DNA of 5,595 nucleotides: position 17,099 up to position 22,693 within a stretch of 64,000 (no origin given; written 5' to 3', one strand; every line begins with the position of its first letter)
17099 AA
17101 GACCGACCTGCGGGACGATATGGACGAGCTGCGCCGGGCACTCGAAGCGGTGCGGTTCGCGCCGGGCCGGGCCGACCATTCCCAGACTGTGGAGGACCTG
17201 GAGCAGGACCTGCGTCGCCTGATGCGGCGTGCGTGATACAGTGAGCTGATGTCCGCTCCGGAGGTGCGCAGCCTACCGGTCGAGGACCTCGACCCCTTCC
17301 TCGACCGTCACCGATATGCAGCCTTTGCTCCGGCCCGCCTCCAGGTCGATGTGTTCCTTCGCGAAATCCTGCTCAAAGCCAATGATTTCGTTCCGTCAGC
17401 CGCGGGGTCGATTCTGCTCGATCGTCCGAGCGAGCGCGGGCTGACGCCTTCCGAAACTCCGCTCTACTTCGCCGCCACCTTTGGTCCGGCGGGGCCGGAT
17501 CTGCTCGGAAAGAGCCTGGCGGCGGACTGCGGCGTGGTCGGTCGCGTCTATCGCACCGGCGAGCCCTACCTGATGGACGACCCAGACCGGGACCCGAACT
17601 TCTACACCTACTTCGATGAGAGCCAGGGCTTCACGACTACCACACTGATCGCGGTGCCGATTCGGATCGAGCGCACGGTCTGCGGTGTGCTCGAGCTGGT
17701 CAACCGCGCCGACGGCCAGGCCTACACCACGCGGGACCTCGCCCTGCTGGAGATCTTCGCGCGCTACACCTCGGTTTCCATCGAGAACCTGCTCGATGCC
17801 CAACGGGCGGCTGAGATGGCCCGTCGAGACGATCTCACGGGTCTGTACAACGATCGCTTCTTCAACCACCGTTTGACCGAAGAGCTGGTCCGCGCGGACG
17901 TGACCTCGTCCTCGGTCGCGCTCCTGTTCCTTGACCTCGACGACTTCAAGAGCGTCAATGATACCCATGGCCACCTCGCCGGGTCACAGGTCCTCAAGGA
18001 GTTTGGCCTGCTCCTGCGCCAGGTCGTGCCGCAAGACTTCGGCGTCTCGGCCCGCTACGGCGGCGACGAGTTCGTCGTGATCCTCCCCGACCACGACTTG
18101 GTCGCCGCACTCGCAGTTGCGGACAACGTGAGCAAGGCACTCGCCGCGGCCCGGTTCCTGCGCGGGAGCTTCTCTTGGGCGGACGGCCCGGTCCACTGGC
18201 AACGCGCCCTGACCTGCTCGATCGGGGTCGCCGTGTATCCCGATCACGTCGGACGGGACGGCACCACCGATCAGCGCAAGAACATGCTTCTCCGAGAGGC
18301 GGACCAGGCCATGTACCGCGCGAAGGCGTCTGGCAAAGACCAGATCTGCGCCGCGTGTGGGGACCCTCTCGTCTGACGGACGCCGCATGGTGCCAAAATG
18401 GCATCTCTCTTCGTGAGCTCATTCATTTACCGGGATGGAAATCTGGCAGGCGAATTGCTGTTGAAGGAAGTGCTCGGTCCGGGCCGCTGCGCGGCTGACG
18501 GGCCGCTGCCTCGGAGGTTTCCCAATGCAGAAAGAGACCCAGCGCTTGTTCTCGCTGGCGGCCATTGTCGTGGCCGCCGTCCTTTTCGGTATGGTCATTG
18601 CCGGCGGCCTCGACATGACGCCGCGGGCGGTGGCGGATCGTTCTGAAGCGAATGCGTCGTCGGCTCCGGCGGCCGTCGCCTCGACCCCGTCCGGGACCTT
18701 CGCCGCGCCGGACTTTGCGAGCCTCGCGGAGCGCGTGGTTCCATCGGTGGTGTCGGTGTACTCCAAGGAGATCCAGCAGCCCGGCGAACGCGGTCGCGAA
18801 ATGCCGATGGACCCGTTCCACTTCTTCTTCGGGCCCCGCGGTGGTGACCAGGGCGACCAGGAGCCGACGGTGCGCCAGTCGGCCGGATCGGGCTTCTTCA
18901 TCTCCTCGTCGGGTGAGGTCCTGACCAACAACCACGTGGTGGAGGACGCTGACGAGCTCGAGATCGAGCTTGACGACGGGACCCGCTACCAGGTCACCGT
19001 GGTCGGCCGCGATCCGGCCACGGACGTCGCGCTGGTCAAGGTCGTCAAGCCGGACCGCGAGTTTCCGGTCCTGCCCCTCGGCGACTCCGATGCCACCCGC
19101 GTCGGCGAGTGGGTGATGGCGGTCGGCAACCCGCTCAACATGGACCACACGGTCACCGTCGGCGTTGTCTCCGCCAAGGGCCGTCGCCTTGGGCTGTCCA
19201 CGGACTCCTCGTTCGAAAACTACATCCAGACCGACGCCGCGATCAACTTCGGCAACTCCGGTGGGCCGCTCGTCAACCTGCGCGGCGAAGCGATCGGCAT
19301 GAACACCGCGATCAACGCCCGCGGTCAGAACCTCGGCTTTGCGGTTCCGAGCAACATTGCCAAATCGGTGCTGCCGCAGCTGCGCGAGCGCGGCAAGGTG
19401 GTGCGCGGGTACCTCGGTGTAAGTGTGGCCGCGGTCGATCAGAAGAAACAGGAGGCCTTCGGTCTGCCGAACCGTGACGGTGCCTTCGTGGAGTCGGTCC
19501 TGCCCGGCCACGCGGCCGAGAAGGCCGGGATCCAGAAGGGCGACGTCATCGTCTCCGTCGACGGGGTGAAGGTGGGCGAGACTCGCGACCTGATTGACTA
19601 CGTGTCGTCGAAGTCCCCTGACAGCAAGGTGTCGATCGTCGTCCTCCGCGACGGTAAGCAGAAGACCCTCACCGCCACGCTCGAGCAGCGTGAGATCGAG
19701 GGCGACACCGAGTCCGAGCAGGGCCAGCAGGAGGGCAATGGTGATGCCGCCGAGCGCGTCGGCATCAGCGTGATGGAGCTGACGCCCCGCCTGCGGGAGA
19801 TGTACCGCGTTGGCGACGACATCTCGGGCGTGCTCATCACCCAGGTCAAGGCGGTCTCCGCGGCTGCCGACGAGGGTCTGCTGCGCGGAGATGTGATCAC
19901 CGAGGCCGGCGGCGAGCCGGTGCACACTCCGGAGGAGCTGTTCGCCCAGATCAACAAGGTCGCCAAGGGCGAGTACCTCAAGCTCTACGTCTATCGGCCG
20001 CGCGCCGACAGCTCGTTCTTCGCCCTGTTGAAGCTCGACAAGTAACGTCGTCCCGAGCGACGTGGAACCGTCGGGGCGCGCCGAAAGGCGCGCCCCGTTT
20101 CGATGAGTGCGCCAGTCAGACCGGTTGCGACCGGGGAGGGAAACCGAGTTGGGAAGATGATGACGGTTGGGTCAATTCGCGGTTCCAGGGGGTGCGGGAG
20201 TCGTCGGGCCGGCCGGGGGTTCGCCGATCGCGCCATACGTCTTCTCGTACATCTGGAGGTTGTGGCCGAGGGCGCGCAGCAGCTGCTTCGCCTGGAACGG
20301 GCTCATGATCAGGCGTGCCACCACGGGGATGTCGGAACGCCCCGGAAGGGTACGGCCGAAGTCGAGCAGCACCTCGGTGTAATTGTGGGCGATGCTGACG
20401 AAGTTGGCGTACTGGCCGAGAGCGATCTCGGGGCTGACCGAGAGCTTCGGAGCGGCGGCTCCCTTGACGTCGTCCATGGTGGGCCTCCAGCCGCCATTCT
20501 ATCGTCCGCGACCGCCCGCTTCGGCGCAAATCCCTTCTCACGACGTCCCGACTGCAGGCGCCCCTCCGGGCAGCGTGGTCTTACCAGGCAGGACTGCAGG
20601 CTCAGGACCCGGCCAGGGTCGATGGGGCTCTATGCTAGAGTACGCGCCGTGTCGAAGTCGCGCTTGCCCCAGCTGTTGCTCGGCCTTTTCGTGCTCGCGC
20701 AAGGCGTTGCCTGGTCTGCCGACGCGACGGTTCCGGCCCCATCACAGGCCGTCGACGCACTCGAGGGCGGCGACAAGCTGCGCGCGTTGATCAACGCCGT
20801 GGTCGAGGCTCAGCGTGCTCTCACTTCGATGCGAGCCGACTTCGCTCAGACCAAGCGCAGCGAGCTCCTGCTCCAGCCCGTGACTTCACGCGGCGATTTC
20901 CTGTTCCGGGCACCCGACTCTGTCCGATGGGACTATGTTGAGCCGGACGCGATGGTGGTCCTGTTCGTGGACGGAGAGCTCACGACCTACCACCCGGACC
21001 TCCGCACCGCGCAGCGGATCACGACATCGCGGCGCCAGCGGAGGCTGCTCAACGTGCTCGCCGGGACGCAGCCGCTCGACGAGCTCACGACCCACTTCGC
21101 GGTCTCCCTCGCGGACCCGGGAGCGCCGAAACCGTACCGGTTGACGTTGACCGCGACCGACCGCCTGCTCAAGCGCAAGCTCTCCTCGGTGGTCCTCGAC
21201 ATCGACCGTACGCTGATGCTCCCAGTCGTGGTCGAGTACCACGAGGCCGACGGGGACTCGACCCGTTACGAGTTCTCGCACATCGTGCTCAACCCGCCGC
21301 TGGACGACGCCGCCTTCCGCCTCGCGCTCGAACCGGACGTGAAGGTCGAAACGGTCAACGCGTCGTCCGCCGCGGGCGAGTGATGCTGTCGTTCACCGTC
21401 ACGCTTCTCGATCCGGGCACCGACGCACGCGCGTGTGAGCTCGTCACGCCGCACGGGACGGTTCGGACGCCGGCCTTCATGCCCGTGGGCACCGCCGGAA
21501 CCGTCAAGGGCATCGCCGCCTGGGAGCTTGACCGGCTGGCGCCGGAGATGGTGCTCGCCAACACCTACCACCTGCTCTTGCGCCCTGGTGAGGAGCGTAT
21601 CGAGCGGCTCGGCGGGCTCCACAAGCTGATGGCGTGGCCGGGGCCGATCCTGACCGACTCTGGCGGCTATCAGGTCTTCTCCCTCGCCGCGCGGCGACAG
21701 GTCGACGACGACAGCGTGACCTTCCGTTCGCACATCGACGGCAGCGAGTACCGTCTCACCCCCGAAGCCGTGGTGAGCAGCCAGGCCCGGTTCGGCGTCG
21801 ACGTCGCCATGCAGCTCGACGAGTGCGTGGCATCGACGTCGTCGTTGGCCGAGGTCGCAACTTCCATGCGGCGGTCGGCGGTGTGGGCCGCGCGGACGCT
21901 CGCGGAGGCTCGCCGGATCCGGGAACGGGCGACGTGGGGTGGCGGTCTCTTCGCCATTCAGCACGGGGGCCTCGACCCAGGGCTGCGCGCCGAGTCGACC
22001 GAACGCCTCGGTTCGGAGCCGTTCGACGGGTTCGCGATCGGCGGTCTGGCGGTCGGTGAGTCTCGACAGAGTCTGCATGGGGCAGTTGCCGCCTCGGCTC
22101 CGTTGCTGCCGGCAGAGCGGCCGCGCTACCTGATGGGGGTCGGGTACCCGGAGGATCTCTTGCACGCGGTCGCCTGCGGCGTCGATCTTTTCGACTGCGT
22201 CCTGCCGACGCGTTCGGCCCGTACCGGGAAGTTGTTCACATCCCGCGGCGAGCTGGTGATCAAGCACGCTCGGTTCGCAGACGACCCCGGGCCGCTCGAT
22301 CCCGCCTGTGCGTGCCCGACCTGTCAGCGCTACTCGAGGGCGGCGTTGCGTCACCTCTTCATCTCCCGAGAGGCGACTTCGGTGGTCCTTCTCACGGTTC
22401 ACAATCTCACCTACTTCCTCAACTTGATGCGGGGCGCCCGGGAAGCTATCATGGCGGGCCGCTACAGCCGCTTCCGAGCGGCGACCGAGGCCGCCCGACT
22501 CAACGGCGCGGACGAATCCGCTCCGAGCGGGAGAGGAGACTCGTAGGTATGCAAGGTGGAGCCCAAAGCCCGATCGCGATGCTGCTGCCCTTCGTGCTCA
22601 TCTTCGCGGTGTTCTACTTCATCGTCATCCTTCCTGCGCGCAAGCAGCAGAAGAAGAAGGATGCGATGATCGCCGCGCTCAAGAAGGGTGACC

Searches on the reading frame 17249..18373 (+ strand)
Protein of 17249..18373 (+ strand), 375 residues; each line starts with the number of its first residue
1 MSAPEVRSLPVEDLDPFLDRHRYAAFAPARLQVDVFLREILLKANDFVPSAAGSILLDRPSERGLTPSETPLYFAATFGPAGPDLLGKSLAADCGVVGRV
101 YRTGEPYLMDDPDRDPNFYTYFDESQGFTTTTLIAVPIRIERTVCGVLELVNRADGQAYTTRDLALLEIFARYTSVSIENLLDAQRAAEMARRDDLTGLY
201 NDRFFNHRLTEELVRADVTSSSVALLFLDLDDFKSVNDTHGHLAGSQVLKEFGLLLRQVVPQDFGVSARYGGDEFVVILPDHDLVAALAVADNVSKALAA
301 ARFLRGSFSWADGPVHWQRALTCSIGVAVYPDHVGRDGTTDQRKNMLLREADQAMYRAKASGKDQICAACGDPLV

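Call 12: search_protein_families(library=pfam, proteins=[window:17249-18373:+], max_evalue=0.0001)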
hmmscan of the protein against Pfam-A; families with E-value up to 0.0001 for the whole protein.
window:17249-18373:+ (375 aa): 4 families
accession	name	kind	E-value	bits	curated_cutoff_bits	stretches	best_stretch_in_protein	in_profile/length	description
PF00990.26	GGDEF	-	4.6e-36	124.5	23.8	1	192-364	2-160/161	Diguanylate cyclase, GGDEF domain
PF13185.12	GAF_2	-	3e-14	53.8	28.6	1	33-179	4-136/136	GAF domain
PF01590.32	GAF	-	1.6e-11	45.3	22.4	1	34-178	3-133/133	GAF domain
PF13492.12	GAF_3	-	9.2e-10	39.5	27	1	74-180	34-129/129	GAF domain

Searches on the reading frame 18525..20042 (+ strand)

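Call 12: search_protein_families(library=pfam, proteins=[window:18525-20042:+], max_evalue=0.0001)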
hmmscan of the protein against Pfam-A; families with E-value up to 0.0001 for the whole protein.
window:18525-20042:+ (506 aa): 6 families
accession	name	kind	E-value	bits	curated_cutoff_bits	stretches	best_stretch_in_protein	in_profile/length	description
PF13365.12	Trypsin_2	-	6.3e-36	124.7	27.6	1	121-259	1-144/144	Trypsin-like peptidase domain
PF13180.12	PDZ_2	-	1.4e-29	102.6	27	2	295-386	1-80/80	PDZ domain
PF17820.7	PDZ_6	-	3.2e-20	72.1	27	2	321-375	1-54/54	PDZ domain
PF00595.29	PDZ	-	7.3e-19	68.4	23.2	2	293-356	8-63/81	PDZ domain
PF00089.32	Trypsin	-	2.8e-18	67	20.6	1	121-280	27-217/220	Trypsin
PF14685.13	PDZ_Tricorn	-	9.3e-05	22.8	25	0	333-381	35-85/88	Tricorn protease PDZ domain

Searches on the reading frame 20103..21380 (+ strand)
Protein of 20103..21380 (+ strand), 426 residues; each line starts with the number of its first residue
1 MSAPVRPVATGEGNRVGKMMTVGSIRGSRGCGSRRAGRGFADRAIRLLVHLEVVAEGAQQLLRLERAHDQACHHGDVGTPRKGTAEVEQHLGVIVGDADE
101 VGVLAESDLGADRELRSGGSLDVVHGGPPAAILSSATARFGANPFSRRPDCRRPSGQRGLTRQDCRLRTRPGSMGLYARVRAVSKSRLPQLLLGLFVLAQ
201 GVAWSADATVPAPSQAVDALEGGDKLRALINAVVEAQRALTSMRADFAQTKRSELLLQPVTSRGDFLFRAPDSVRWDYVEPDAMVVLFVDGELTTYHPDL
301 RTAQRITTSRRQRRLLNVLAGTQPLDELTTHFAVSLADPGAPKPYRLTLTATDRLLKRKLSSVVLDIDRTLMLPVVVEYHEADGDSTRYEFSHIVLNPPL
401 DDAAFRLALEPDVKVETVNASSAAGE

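Call 12: search_protein_families(library=pfam, proteins=[window:20103-21380:+], max_evalue=0.0001)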
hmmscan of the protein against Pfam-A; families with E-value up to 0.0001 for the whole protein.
window:20103-21380:+ (426 aa): 1 family
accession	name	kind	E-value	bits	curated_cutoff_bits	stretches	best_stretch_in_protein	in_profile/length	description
PF03548.22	LolA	-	2.3e-15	57.2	23.6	1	240-406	3-163/165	Outer membrane lipoprotein carrier protein LolA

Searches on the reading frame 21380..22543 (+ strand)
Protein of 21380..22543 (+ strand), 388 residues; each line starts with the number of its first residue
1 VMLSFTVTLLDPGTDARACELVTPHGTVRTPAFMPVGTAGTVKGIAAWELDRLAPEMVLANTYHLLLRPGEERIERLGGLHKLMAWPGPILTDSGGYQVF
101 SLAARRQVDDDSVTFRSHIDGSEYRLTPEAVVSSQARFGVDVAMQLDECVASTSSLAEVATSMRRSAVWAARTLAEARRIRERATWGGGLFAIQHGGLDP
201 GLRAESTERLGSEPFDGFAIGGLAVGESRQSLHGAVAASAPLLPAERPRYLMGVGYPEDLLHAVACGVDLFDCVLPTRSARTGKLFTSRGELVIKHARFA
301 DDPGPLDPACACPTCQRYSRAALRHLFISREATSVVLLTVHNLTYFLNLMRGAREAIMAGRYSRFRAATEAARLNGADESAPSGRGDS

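Call 12: search_protein_families(library=pfam, proteins=[window:21380-22543:+], max_evalue=0.0001)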
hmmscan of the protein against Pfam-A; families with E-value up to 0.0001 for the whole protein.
window:21380-22543:+ (388 aa): 1 family
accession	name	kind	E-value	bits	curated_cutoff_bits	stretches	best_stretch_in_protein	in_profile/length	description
PF01702.25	TGT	-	1.6e-133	445.6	26.3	1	16-369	3-351/357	Queuine tRNA-ribosyltransferase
